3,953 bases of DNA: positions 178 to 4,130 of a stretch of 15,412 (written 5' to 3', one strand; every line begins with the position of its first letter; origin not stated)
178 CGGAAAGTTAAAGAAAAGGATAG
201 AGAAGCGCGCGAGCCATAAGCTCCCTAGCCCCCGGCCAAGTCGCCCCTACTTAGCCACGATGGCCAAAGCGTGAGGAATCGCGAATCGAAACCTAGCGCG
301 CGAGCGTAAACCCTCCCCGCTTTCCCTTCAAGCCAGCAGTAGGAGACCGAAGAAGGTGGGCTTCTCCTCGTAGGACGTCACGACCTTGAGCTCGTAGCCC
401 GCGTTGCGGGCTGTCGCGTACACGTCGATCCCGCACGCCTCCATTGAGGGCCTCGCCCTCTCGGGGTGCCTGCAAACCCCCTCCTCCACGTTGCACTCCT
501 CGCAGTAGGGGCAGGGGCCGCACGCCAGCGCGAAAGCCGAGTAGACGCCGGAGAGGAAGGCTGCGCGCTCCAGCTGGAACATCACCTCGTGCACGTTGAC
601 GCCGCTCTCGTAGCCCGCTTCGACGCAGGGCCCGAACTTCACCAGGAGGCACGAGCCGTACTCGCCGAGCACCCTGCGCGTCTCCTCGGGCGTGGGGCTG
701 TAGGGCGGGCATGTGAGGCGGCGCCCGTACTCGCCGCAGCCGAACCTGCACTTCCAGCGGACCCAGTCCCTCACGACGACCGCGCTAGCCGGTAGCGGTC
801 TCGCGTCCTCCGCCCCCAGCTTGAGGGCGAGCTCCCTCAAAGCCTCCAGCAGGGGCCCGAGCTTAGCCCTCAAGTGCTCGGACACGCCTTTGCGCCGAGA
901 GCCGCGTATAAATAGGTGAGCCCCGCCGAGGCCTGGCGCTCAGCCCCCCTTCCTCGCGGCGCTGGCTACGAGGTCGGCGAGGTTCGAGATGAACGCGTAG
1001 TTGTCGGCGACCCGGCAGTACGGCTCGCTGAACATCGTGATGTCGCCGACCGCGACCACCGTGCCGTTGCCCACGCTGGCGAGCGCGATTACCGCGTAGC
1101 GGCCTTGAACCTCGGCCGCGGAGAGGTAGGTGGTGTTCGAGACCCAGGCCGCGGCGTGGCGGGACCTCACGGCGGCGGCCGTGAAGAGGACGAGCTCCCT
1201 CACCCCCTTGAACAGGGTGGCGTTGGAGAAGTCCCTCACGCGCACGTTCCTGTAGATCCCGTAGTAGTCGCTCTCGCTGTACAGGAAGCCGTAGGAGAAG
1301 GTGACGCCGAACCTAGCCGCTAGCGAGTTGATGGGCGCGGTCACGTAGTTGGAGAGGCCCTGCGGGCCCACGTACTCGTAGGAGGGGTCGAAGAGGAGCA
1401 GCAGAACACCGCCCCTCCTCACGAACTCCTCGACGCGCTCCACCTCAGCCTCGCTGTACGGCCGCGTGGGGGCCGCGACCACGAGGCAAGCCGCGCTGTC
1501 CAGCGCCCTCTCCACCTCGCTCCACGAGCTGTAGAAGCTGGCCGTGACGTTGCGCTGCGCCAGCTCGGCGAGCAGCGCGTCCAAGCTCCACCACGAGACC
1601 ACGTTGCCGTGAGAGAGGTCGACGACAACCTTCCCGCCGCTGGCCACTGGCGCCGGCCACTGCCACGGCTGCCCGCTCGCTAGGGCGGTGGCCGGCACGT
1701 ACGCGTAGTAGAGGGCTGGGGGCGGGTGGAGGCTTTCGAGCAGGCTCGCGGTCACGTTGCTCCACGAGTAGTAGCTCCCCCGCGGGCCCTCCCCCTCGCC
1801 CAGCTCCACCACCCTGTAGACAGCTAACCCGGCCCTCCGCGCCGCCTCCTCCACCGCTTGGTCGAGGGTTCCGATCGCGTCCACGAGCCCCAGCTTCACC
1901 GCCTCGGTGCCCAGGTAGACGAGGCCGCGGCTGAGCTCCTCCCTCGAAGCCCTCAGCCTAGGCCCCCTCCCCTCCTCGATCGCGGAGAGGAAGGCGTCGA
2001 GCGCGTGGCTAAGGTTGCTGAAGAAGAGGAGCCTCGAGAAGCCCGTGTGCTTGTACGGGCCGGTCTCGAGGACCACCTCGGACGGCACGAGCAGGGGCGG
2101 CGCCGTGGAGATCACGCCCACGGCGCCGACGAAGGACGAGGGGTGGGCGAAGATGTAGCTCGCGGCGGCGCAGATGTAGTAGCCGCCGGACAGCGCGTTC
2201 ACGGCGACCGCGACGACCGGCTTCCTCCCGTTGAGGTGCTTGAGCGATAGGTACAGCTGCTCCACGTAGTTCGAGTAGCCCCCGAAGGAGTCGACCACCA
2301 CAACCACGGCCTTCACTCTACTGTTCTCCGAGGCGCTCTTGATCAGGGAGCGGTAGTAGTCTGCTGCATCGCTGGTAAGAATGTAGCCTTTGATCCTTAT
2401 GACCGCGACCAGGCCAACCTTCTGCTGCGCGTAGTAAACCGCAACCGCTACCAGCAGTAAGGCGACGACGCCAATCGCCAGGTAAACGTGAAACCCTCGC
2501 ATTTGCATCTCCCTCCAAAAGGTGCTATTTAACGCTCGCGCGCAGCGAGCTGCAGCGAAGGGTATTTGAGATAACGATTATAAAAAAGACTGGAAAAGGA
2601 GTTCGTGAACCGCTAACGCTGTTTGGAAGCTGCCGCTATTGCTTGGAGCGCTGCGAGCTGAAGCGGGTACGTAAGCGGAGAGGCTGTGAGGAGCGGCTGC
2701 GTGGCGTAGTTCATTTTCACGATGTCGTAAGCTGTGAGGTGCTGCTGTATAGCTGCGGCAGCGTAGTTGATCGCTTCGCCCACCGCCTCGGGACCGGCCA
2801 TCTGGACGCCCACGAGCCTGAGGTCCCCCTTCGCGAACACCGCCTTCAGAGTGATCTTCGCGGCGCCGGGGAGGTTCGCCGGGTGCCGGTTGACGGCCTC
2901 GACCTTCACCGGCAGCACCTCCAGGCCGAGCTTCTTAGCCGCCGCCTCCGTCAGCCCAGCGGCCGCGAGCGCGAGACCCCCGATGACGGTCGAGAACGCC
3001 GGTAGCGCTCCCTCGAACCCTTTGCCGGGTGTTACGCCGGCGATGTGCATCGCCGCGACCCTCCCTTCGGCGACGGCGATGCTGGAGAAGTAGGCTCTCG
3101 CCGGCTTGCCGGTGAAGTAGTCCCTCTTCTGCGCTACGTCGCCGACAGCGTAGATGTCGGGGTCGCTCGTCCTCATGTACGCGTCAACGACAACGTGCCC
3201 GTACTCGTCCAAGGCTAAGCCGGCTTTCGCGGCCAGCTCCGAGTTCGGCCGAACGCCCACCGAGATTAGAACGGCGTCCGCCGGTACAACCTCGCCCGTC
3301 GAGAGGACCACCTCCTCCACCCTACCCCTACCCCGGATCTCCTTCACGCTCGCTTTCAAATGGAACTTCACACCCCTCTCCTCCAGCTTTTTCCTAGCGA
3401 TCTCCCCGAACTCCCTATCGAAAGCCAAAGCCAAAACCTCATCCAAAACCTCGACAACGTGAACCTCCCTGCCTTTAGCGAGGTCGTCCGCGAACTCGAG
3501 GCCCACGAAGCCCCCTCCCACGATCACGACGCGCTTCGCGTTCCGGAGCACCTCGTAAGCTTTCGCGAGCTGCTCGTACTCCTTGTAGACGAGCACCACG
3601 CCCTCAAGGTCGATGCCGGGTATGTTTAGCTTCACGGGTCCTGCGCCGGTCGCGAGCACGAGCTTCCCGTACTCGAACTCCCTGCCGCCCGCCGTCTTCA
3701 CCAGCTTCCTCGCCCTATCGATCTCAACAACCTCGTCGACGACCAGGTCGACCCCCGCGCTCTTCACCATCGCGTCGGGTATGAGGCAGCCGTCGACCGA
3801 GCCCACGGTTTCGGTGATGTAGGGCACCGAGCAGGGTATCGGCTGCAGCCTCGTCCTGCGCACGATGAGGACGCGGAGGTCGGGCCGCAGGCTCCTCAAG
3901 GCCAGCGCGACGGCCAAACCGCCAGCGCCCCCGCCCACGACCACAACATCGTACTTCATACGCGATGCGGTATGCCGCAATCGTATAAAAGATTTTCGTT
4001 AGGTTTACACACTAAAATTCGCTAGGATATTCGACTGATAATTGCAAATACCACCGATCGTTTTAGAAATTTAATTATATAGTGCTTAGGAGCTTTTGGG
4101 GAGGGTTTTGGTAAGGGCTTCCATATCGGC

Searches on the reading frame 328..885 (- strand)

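Call 9: search_protein_families(library=pfam, proteins=[window:328-885:-], max_evalue=0.01)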
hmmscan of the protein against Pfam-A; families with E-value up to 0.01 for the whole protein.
window:328-885:- (185 aa): 1 family
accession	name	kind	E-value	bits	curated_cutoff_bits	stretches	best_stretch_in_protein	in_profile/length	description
PF10050.14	DUF2284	-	2.7e-48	164.2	25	1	31-184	3-161/161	Predicted metal-binding protein (DUF2284)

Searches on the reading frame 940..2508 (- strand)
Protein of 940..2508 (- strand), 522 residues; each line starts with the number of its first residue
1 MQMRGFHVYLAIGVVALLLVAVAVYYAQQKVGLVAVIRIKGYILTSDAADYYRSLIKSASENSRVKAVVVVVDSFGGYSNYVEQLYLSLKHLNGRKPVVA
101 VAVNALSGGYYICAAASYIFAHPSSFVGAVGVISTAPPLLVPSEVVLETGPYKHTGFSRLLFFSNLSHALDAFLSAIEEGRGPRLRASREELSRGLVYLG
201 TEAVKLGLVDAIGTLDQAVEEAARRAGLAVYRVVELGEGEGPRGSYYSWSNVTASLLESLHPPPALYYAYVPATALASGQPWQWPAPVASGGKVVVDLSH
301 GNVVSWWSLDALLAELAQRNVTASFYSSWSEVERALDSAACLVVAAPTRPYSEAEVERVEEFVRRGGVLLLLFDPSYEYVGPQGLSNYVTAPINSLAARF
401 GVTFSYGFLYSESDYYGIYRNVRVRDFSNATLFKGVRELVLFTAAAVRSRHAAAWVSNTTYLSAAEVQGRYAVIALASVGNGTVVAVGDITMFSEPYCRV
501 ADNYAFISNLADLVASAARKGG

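Call 8: search_protein_families(library=pfam, proteins=[window:940-2508:-], max_evalue=0.01)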
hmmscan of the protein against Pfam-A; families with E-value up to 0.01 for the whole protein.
window:940-2508:- (522 aa): 5 families
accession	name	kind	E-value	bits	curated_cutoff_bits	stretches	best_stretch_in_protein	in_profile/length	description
PF01343.23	Peptidase_S49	-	2.4e-16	60.5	24.9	1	94-228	5-153/154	Peptidase family S49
PF09822.16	ABC_transp_aux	-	8.3e-10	38.8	34.7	1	336-409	43-119/288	ABC-type uncharacterized transport system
PF14258.12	DUF4350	-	1e-09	39.3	30.4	1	330-510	28-180/181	Domain of unknown function (DUF4350)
PF25145.1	NfeD1b_N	-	0.00017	21.7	40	1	56-135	23-100/189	NfeD1b, N-terminal domain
PF23355.1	IFT52_GIFT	-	0.0017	17.9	27.2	0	334-403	41-102/246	IFT52 GIFT domain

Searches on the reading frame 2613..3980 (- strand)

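Call 8: search_protein_families(library=pfam, proteins=[window:2613-3980:-], max_evalue=0.01)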
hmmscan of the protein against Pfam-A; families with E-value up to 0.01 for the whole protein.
window:2613-3980:- (455 aa): 15 families
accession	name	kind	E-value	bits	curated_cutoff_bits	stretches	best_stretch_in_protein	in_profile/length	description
PF07992.20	Pyr_redox_2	-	1.4e-64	218.8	26.1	1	10-290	1-278/291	Pyridine nucleotide-disulphide oxidoreductase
PF00070.33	Pyr_redox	-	3.4e-22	79.2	22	1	150-227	1-80/82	Pyridine nucleotide-disulphide oxidoreductase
PF02852.28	Pyr_redox_dim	-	8.2e-14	52.2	25.3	1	331-432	4-103/110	Pyridine nucleotide-disulphide oxidoreductase, dimerisation domain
PF13738.12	Pyr_redox_3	-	3.7e-13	49.8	30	1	88-280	110-305/305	Pyridine nucleotide-disulphide oxidoreductase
PF01266.30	DAO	-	7.3e-12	45.9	27.9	1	197-257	157-217/353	FAD dependent oxidoreductase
PF13454.12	NAD_binding_9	-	1.4e-06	28.8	21.8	0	197-243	108-154/155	FAD-NAD(P)-binding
PF13450.12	NAD_binding_8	-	2.5e-06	28.1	21.9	0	14-40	1-25/68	NAD(P)-binding Rossmann-like domain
PF03486.20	HI0933_like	-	2.6e-06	27.5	50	0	195-252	115-173/244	HI0933-like protein Rossmann domain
PF01946.23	Thi4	-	4.8e-06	26.4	26.2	1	7-42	15-49/235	Thi4 family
PF05834.18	Lycopene_cycl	-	1.6e-05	24.6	23.4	1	11-41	1-31/380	Lycopene cyclase protein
PF01593.30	Amino_oxidase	-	0.00012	21.9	19.8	1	196-249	212-268/443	Flavin containing amine oxidoreductase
PF00890.30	FAD_binding_2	-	0.0017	18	20.4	1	11-42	1-30/414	FAD binding domain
PF01134.28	GIDA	-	0.0019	17.8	22.1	0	11-42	1-32/391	Glucose inhibited division protein A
PF13434.12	Lys_Orn_oxgnase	-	0.0026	17.4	21.3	0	99-173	143-213/339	L-lysine 6-monooxygenase/L-ornithine 5-monooxygenase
PF00291.31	PALP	-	0.0039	17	35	0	11-81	159-244/295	Pyridoxal-phosphate dependent enzyme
